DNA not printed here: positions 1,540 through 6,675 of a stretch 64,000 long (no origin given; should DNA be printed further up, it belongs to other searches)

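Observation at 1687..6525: One 1612-aa chain fusing a DEDDh exonuclease, a complete RecQ core and a complete UvrD/PcrA core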

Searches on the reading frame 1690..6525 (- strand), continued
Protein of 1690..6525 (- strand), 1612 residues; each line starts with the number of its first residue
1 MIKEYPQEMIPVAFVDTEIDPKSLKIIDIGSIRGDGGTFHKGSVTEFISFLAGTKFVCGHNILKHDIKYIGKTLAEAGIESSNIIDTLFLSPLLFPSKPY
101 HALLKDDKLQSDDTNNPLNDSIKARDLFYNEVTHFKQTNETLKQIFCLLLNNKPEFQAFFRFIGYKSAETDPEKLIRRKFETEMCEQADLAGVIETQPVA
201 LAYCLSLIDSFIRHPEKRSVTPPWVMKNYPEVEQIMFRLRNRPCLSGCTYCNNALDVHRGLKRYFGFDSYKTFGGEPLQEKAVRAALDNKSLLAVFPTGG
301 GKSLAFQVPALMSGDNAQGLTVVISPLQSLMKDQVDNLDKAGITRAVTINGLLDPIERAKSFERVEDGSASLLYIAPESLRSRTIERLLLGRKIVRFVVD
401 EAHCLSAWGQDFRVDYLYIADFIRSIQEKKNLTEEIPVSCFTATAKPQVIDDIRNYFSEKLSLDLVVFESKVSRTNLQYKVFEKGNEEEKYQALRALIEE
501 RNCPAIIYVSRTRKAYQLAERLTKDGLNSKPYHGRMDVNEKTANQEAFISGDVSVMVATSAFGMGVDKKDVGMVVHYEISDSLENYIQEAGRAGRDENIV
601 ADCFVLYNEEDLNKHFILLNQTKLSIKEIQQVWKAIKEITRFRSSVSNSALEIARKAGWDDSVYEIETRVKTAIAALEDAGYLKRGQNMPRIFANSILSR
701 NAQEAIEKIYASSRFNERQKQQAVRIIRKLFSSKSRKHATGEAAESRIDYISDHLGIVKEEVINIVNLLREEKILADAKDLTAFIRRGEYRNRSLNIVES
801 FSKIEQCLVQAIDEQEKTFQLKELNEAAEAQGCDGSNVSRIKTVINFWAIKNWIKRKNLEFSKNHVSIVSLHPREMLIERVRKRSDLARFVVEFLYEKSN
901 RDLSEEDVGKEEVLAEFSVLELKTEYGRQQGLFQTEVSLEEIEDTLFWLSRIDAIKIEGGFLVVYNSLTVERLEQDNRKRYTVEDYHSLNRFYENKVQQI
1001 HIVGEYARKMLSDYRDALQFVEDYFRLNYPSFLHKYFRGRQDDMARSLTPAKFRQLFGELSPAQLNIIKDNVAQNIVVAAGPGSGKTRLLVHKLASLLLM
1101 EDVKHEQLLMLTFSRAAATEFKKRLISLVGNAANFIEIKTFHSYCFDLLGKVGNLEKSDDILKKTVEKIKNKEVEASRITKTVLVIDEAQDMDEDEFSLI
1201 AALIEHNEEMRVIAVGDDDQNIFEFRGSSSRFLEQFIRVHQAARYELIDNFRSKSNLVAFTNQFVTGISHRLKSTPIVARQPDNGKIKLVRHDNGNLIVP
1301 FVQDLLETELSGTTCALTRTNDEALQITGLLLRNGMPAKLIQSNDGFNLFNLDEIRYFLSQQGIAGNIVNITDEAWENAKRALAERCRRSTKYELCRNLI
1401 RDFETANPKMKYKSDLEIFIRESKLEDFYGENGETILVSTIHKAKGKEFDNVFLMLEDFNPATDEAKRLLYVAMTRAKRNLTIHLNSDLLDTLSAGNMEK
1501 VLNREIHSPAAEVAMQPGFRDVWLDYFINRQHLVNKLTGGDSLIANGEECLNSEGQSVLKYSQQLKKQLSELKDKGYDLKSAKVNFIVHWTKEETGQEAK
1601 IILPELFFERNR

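Call 87: search_protein_families(library=pfam, proteins=[L096:5510-6490:-, L096:6547-7440:-, L096:7526-8269:+, L096:8299-8778:-, L096:8861-9373:+, L096:9673-10110:+, L096:10209-11468:+, L096:11471-11881:+, L096:11916-12629:+, L096:13121-15091:+], max_evalue=0.001)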
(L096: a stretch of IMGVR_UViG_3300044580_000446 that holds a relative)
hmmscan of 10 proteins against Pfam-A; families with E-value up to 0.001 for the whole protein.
L096:5510-6490:- (327 aa): 1 family
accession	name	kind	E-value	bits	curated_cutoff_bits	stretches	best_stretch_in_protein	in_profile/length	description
PF00145.23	DNA_methylase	-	2.3e-100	336.6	22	1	1-321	1-324/324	C-5 cytosine-specific DNA methylase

L096:6547-7440:- (298 aa): 0 families

L096:7526-8269:+ (248 aa): 2 families
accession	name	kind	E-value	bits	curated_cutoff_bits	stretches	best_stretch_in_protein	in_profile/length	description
PF00717.28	Peptidase_S24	-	4.4e-24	84.9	23.3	1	122-241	1-115/116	Peptidase S24-like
PF01726.22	LexA_DNA_bind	-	0.00015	21.9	23.7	1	53-103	10-60/65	LexA DNA binding domain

L096:8299-8778:- (160 aa): 0 families

L096:8861-9373:+ (171 aa): 13 families
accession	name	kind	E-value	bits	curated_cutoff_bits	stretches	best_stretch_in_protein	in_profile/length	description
PF08279.18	HTH_11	-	1.5e-12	47.6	25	1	7-56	1-52/55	HTH domain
PF01381.28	HTH_3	-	2.1e-10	40.9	23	1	117-149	7-39/55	Helix-turn-helix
PF08220.18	HTH_DeoR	-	7.6e-09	35.6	21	1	7-56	1-50/57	DeoR-like helix-turn-helix domain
PF13518.12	HTH_28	-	5.9e-07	29.9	25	0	115-145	9-38/52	Helix-turn-helix domain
PF04967.18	HTH_10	-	9.6e-07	29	23.1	0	118-140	22-44/53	HTH DNA binding domain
PF13384.12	HTH_23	-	2.9e-06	27.4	24.6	0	117-140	15-38/50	Homeodomain-like domain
PF13560.12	HTH_31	-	3.4e-06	27.7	27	1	102-153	13-49/64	Helix-turn-helix domain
PF12844.13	HTH_19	-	6.1e-06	26.5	30.2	1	118-149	11-42/64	Helix-turn-helix domain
PF13412.12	HTH_24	-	0.0003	20.7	21.9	1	119-139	17-37/48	Winged helix-turn-helix DNA-binding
PF13542.12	HTH_Tnp_ISL3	-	0.0003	20.6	27.4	0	16-38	23-44/51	Helix-turn-helix domain of transposase family ISL3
PF12802.13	MarR_2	-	0.00037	21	27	0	111-141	10-42/61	MarR family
PF21476.4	PF0610-like_N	-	0.00048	20.8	33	0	7-43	2-37/50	PF0610-like, N-terminal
PF07022.19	Phage_CI_repr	-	0.00053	20.7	22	0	121-154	13-46/65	Bacteriophage CI repressor helix-turn-helix domain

L096:9673-10110:+ (146 aa): 2 families
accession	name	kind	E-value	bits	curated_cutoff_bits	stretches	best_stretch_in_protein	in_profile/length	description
PF13392.12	HNH_3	-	3.8e-15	55.7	24.8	1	84-128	3-46/46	HNH endonuclease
PF24445.1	DUF7564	-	0.00034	21.4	32.2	1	6-52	4-48/76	Family of unknown function (DUF7564)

L096:10209-11468:+ (420 aa): 2 families
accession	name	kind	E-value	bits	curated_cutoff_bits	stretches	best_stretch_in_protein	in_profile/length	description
PF00176.29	SNF2-rel_dom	-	4.1e-26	92.2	24.9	1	9-244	49-284/290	SNF2-related domain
PF00271.37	Helicase_C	-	5.2e-15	56.1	23.5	1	264-374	2-110/110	Helicase conserved C-terminal domain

L096:11471-11881:+ (137 aa): 1 family
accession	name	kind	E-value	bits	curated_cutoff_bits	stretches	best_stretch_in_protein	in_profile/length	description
PF23984.1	DUF7307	-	2.8e-26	92.4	27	1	7-133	3-129/129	Pam3 gp33-like protein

L096:11916-12629:+ (238 aa): 0 families

L096:13121-15091:+ (657 aa): 7 families
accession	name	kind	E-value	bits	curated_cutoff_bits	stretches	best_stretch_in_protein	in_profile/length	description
PF13481.12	AAA_25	-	9.5e-26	91.1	27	1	314-484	11-193/195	AAA domain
PF01807.25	Zn_ribbon_DnaG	-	1.1e-24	86.5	24.9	1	5-95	3-94/98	CHC2 zinc finger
PF13155.12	Toprim_2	-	6.8e-16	58.9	22.1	1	198-284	1-88/88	Toprim-like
PF01751.28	Toprim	-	8.5e-07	29.5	23.1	1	197-262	2-81/96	Toprim domain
PF13662.12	Toprim_4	-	4.3e-06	27.3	25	1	197-268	3-81/85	Toprim domain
PF13362.12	Toprim_3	-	8.8e-06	26.5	27.2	1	197-285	2-90/95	Toprim domain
PF03796.21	DnaB_C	-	0.00073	19.4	27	0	338-521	21-222/255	DnaB-like helicase C terminal domain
